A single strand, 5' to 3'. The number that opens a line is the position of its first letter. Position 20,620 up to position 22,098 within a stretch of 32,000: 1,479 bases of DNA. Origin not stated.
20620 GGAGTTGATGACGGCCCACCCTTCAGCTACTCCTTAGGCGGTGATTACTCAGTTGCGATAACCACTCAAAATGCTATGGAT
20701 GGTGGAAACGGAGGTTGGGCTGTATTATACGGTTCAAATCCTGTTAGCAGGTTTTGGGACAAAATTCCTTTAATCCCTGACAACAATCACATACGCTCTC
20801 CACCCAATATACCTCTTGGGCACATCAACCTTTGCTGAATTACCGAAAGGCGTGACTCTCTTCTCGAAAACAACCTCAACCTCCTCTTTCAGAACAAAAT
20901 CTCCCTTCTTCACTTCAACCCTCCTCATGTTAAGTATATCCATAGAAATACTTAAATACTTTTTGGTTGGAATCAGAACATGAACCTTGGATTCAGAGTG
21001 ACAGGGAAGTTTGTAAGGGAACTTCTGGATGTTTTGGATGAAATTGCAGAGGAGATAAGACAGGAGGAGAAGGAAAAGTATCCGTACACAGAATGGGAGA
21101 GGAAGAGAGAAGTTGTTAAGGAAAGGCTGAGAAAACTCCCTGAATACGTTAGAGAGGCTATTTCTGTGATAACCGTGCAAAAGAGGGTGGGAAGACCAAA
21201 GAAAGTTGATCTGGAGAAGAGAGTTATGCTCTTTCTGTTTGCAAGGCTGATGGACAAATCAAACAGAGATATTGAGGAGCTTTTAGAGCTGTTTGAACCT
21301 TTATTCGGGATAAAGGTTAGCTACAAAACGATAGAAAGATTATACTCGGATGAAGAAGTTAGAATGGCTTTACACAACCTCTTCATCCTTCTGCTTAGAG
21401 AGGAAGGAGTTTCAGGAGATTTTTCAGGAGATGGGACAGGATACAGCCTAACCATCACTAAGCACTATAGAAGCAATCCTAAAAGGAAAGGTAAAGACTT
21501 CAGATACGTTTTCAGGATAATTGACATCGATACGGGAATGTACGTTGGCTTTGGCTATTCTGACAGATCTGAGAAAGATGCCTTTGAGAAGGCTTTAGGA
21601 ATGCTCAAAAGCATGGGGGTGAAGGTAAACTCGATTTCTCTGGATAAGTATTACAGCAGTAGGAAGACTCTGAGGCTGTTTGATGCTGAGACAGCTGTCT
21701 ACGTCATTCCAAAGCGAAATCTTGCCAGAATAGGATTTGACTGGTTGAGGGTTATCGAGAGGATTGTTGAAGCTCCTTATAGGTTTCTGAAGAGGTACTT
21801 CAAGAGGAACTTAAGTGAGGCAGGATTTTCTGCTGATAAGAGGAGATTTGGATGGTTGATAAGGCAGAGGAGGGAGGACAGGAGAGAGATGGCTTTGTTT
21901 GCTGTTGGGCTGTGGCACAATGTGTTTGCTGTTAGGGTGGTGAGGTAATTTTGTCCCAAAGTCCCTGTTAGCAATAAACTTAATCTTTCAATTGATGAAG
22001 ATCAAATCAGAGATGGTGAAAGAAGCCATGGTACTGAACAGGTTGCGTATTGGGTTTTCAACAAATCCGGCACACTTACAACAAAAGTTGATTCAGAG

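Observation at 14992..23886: Giant (reconstructed 2556-aa) secreted multi-domain adhesin-like gene split by an IS; precise excision restores the frame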

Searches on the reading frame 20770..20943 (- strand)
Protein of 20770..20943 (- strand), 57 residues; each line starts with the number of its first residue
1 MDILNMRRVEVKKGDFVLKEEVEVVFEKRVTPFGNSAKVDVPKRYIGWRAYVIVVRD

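Call 78: search_protein_families(library=pfam, proteins=[window:20770-20943:-], max_evalue=0.01)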
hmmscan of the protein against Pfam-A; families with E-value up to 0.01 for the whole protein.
window:20770-20943:- (57 aa): 1 family
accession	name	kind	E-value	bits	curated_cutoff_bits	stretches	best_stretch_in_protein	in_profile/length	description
PF09853.14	DUF2080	-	1.7e-17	63.3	21.5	1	9-57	1-49/50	Putative transposon-encoded protein (DUF2080)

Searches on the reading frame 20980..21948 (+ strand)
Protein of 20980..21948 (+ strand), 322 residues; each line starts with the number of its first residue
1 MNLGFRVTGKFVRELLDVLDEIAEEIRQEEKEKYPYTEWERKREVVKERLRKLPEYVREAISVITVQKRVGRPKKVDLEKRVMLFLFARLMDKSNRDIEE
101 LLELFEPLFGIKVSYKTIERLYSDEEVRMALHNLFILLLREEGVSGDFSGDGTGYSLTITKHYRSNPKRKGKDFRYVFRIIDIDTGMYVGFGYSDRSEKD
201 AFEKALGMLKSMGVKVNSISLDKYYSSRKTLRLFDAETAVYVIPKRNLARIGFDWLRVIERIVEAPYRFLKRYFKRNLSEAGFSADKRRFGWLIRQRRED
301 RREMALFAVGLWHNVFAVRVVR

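Call 5: search_protein_families(library=pfam, proteins=[window:20980-21948:+], max_evalue=0.1)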
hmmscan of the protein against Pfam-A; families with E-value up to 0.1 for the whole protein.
window:20980-21948:+ (322 aa): 0 families

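Call 11: search_protein_families(library=ncbifam, proteins=[window:20980-21948:+], max_evalue=0.1)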
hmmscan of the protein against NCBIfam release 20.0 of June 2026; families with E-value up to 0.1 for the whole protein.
window:20980-21948:+ (322 aa): 2 families
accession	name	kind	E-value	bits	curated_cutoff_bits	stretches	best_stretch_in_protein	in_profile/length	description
NF033579.1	transpos_IS5_2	equivalog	6.4e-12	45.5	140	1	68-301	34-273/289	IS5 family transposase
NF033541.0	transpos_ISH3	equivalog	0.026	13.7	225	1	195-245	126-176/298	ISH3 family transposase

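Call 39: find_encoding_contigs(protein=window:20980-21948:+, flank=1500, max_places=10)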
Protein window:20980-21948:+ (322 aa): 22 contigs read that carry it; 10 places shown.
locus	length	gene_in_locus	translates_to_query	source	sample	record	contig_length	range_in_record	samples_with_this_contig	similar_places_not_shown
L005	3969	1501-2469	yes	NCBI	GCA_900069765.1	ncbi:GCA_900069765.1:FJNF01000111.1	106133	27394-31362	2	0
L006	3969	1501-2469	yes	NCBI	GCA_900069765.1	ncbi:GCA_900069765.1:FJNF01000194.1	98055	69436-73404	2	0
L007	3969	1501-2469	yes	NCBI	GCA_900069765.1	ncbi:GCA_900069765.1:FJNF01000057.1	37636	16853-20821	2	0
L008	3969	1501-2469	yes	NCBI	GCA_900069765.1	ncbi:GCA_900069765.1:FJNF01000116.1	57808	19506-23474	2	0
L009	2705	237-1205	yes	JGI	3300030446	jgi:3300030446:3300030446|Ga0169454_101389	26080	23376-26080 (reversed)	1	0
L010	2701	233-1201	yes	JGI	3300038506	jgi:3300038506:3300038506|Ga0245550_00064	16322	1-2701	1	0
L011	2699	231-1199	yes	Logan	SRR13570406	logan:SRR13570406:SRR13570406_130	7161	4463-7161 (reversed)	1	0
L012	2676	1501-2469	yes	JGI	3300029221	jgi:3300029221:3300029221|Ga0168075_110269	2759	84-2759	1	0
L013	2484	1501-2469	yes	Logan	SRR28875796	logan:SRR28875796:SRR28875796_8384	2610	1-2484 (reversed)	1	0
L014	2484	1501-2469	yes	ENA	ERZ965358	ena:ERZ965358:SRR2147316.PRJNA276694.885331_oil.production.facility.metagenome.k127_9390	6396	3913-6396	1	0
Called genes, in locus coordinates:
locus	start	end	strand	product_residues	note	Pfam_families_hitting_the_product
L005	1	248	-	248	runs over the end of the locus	PF00528:BPD_transp_1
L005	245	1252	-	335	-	PF13379:NMT1_2, PF09084:NMT1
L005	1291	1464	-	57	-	PF09853:DUF2080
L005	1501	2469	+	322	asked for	-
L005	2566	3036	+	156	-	-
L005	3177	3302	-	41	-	-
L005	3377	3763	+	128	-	PF21485:IF5A-like_N, PF01287:eIF-5a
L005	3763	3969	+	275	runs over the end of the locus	PF00491:Arginase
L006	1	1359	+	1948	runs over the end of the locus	-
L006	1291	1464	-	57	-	PF09853:DUF2080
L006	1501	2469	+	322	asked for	-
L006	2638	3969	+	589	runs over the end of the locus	PF13229:Beta_helix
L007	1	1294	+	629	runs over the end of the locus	PF08447:PAS_3 (weak), PF14598:PAS_11 (faint), PF00989:PAS, PF13188:PAS_8 (weak), PF08447:PAS_3, PF08448:PAS_4, PF13426:PAS_9, PF00512:HisKA (weak)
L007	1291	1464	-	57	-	PF09853:DUF2080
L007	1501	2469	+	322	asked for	-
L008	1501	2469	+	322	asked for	-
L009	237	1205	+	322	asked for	-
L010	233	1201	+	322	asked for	-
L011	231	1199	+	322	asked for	-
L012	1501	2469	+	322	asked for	-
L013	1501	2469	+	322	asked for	-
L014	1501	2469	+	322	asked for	-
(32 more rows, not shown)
